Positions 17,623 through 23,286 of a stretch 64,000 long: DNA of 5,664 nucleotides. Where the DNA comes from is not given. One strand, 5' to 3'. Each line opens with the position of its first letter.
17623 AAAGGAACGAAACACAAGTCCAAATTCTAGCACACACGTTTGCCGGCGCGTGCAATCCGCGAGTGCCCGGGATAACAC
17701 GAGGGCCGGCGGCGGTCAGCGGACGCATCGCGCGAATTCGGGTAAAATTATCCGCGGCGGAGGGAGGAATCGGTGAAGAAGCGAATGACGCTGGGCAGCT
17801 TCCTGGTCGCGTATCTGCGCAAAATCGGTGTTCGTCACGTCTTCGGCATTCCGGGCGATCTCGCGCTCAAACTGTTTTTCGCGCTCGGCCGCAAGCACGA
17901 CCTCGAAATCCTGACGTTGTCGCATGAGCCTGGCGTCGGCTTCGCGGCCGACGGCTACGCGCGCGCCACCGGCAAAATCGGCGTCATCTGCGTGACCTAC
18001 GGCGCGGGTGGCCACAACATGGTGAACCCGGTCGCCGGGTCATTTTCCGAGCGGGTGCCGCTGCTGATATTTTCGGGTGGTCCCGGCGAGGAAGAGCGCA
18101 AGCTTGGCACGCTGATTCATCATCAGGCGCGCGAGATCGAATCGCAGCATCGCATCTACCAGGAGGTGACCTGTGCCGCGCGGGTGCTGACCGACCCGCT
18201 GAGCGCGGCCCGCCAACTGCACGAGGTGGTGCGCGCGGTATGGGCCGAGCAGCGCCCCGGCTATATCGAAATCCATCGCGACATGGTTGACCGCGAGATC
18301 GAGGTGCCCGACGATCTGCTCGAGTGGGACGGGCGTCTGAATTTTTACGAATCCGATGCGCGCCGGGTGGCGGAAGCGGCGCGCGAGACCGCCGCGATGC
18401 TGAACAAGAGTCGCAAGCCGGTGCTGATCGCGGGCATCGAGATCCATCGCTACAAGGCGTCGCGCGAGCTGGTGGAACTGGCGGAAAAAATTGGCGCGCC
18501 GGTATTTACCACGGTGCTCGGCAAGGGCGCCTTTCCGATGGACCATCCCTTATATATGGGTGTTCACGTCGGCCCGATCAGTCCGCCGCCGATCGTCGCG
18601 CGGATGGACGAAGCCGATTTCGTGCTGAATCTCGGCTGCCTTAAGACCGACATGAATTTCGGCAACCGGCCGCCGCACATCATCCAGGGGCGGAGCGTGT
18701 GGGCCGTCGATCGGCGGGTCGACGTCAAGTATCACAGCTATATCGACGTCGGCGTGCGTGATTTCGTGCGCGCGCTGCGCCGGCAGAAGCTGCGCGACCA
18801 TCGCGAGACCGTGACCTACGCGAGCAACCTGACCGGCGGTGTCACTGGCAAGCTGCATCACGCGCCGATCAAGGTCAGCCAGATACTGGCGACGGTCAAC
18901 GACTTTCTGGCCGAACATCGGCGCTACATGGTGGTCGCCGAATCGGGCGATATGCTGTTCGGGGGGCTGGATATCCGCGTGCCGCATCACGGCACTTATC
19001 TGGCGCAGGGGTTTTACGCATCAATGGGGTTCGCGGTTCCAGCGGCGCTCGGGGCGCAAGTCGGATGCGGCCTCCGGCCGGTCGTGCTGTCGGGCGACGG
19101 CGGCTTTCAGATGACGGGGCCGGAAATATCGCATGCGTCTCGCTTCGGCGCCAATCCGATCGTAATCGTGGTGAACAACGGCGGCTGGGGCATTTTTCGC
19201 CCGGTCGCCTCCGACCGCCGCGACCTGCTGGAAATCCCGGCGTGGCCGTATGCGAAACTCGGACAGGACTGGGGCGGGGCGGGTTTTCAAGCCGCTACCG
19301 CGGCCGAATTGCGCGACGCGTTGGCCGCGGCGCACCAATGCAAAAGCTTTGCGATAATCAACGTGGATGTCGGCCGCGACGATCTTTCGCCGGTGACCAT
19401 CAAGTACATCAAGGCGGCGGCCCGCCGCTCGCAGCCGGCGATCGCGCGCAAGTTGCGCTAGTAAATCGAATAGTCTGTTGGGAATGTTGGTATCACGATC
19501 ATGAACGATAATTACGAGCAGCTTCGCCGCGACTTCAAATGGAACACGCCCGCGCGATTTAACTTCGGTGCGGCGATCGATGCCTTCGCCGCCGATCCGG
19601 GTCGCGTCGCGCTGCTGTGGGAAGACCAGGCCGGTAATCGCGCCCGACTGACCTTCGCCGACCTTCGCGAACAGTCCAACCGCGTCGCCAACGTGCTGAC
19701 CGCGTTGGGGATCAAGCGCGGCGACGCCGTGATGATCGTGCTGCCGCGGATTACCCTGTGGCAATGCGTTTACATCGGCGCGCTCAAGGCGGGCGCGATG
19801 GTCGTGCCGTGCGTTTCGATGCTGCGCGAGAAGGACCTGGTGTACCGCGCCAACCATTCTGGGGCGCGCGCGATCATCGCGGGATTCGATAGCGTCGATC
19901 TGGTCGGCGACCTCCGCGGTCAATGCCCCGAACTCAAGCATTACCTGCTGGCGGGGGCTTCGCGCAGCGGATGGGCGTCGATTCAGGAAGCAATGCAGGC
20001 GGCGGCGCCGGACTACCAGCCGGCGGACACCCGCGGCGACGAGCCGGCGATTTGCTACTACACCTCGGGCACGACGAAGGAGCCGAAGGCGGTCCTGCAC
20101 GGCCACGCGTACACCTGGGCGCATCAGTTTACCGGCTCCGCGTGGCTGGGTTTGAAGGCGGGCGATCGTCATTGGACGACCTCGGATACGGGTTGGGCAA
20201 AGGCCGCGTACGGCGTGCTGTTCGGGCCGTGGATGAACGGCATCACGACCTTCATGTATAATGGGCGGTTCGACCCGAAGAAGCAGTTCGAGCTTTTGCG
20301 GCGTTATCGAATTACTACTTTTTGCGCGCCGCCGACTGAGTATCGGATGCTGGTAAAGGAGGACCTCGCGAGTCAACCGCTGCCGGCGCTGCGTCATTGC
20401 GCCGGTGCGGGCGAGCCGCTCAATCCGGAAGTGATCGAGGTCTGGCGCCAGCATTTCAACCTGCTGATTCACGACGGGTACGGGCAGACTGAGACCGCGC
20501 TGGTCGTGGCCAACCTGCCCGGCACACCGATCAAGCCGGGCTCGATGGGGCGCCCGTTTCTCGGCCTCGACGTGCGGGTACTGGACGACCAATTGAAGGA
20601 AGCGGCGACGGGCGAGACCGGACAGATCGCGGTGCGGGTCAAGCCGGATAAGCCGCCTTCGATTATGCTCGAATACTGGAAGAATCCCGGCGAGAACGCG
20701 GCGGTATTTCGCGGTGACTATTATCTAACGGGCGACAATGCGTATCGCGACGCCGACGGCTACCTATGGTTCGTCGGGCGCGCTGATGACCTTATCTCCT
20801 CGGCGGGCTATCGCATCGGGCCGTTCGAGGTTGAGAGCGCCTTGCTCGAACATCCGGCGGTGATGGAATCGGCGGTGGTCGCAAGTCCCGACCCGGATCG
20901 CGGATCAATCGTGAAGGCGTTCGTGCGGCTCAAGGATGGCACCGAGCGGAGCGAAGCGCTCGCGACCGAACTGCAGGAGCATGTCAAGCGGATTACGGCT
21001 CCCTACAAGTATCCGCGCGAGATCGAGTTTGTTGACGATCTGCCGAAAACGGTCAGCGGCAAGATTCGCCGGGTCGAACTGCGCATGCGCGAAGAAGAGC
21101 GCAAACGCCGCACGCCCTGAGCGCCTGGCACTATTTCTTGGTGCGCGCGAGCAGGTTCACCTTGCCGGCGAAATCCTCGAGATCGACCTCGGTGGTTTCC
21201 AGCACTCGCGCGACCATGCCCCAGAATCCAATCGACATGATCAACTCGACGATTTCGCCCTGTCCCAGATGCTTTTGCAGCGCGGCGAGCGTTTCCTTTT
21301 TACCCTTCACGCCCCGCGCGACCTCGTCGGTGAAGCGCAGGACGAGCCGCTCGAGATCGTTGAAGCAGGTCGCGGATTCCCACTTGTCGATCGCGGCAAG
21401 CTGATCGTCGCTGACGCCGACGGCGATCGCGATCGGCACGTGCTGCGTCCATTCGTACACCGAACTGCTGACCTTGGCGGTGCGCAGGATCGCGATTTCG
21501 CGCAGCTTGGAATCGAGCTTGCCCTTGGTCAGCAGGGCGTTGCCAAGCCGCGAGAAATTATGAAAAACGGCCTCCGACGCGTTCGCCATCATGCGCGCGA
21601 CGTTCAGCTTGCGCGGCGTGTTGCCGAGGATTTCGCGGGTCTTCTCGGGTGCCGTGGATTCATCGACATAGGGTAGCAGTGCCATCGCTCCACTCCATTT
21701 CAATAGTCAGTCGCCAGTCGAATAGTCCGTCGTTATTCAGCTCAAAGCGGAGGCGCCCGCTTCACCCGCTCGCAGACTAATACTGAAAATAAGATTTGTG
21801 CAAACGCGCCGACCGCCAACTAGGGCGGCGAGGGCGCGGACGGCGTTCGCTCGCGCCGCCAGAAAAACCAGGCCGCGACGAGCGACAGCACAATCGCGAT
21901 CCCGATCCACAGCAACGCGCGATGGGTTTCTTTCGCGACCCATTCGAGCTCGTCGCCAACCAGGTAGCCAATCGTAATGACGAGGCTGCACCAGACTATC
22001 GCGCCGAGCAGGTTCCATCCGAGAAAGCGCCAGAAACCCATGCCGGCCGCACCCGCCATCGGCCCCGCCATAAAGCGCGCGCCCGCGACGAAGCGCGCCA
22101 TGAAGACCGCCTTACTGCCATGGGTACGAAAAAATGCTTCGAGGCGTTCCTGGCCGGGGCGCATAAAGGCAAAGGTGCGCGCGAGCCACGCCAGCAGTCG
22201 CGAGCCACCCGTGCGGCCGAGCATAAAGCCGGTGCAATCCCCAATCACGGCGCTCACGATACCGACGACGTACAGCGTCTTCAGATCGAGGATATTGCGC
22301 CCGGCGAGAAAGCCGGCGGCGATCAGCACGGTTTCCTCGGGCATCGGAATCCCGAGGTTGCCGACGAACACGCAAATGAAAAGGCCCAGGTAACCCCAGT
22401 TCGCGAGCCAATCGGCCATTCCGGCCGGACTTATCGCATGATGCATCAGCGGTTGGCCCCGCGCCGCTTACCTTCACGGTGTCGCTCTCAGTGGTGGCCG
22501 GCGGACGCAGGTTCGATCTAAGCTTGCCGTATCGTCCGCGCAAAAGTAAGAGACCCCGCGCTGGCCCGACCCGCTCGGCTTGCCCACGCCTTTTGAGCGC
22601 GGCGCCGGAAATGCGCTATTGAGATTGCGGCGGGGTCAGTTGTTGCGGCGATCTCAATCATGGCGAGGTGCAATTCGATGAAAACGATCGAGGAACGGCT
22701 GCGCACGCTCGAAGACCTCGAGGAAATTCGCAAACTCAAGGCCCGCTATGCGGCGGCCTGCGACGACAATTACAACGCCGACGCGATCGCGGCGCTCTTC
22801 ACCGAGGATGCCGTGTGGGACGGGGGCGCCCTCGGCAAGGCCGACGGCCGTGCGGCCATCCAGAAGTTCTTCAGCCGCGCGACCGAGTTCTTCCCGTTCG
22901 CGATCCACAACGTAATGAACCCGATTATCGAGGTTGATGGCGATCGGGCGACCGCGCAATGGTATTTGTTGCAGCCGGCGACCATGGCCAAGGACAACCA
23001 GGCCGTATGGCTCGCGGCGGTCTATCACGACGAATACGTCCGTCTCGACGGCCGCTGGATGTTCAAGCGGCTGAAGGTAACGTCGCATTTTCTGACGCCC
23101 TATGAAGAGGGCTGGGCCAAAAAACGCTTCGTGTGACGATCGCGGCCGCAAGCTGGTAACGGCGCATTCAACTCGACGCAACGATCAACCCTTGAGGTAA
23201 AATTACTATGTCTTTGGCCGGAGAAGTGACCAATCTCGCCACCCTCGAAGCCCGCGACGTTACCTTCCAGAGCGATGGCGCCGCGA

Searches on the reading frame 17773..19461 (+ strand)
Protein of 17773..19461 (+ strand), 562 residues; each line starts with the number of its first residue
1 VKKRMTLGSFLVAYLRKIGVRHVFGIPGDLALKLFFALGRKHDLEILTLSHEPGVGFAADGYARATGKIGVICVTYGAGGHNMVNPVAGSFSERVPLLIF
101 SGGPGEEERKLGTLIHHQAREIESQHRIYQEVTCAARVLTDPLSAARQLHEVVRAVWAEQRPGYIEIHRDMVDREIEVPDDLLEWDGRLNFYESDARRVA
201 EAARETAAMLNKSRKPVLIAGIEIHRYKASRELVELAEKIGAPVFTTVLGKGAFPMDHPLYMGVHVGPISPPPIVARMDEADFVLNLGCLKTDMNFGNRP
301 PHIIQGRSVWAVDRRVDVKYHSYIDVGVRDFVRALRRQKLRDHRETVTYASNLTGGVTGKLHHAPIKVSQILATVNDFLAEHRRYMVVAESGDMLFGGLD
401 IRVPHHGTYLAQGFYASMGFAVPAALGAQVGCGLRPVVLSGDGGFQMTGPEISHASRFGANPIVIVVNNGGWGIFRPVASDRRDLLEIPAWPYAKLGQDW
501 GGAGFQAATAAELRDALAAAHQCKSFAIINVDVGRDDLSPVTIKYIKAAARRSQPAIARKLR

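Call 64: search_protein_families(library=pfam, proteins=[window:17773-19461:+], max_evalue=0.0001)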
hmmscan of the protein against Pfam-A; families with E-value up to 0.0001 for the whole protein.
window:17773-19461:+ (562 aa): 3 families
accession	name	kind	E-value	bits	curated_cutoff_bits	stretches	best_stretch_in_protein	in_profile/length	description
PF02776.23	TPP_enzyme_N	-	2.5e-30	105.1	26.8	1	5-117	1-108/119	Thiamine pyrophosphate enzyme, N-terminal TPP binding domain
PF00205.28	TPP_enzyme_M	-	3.4e-26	92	30.4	1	205-303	3-100/137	Thiamine pyrophosphate enzyme, central domain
PF02775.26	TPP_enzyme_C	-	2.6e-22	79.7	21.9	1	404-531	16-151/151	Thiamine pyrophosphate enzyme, C-terminal TPP binding domain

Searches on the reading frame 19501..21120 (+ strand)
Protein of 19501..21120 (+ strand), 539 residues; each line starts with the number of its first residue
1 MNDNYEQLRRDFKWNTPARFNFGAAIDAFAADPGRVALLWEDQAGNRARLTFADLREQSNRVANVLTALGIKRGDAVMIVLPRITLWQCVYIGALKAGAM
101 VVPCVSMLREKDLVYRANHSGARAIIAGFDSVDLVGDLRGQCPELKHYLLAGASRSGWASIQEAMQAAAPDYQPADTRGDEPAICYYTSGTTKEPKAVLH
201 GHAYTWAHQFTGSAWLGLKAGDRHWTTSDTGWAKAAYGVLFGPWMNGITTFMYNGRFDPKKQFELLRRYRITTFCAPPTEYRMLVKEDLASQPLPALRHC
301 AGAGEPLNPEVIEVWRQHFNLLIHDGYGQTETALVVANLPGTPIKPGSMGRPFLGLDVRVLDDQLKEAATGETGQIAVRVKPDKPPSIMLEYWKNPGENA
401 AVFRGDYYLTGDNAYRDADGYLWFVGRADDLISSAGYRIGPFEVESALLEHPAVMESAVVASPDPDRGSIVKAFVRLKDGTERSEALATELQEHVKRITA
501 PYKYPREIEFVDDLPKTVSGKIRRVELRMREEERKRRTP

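Call 64: search_protein_families(library=pfam, proteins=[window:19501-21120:+], max_evalue=0.0001)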
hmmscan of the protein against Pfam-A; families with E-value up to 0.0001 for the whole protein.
window:19501-21120:+ (539 aa): 2 families
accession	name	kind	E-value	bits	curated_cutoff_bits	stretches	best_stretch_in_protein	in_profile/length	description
PF00501.34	AMP-binding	-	1.7e-70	238.2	29.9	1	30-393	6-384/384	AMP-binding enzyme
PF13193.12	AMP-binding_C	-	2.3e-24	86.5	24.5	1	443-521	1-76/76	AMP-binding enzyme C-terminal domain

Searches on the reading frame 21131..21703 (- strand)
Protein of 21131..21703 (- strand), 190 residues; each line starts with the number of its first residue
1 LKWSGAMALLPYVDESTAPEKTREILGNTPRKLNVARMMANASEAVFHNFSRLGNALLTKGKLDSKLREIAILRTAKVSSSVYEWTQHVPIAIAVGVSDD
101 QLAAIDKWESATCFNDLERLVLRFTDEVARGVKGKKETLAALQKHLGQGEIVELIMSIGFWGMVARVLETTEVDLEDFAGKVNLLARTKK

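Call 64: search_protein_families(library=pfam, proteins=[window:21131-21703:-], max_evalue=0.0001)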
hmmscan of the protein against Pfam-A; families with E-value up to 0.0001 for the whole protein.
window:21131-21703:- (190 aa): 1 family
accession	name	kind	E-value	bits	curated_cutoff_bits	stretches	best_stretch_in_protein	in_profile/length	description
PF02627.25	CMD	-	4.2e-13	49.5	23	1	45-127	2-84/84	Carboxymuconolactone decarboxylase family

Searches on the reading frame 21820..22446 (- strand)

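Call 64: search_protein_families(library=pfam, proteins=[window:21820-22446:-], max_evalue=0.0001)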
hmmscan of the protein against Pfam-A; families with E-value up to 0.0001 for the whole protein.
window:21820-22446:- (208 aa): 1 family
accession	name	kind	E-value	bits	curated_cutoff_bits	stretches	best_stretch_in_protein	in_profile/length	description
PF09335.16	VTT_dom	-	7e-18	65.7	33.9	1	36-162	2-123/123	VTT domain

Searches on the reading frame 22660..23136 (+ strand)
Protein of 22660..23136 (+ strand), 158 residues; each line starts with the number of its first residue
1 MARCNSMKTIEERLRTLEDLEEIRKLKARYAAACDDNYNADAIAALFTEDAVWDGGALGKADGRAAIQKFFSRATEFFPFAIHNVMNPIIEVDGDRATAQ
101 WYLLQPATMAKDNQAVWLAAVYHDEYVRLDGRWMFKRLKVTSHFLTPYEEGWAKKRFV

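Call 64: search_protein_families(library=pfam, proteins=[window:22660-23136:+], max_evalue=0.0001)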
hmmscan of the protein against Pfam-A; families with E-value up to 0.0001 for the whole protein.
window:22660-23136:+ (158 aa): 3 families
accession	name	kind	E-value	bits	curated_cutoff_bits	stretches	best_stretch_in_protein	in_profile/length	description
PF13577.12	SnoaL_4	-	3.2e-33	114.9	24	1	15-139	1-126/126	SnoaL-like domain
PF12680.13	SnoaL_2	-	7.2e-10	39.8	27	1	29-121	3-87/102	SnoaL-like domain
PF14534.12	DUF4440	-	8.2e-05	23.5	25.2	0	23-134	1-106/107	Domain of unknown function (DUF4440)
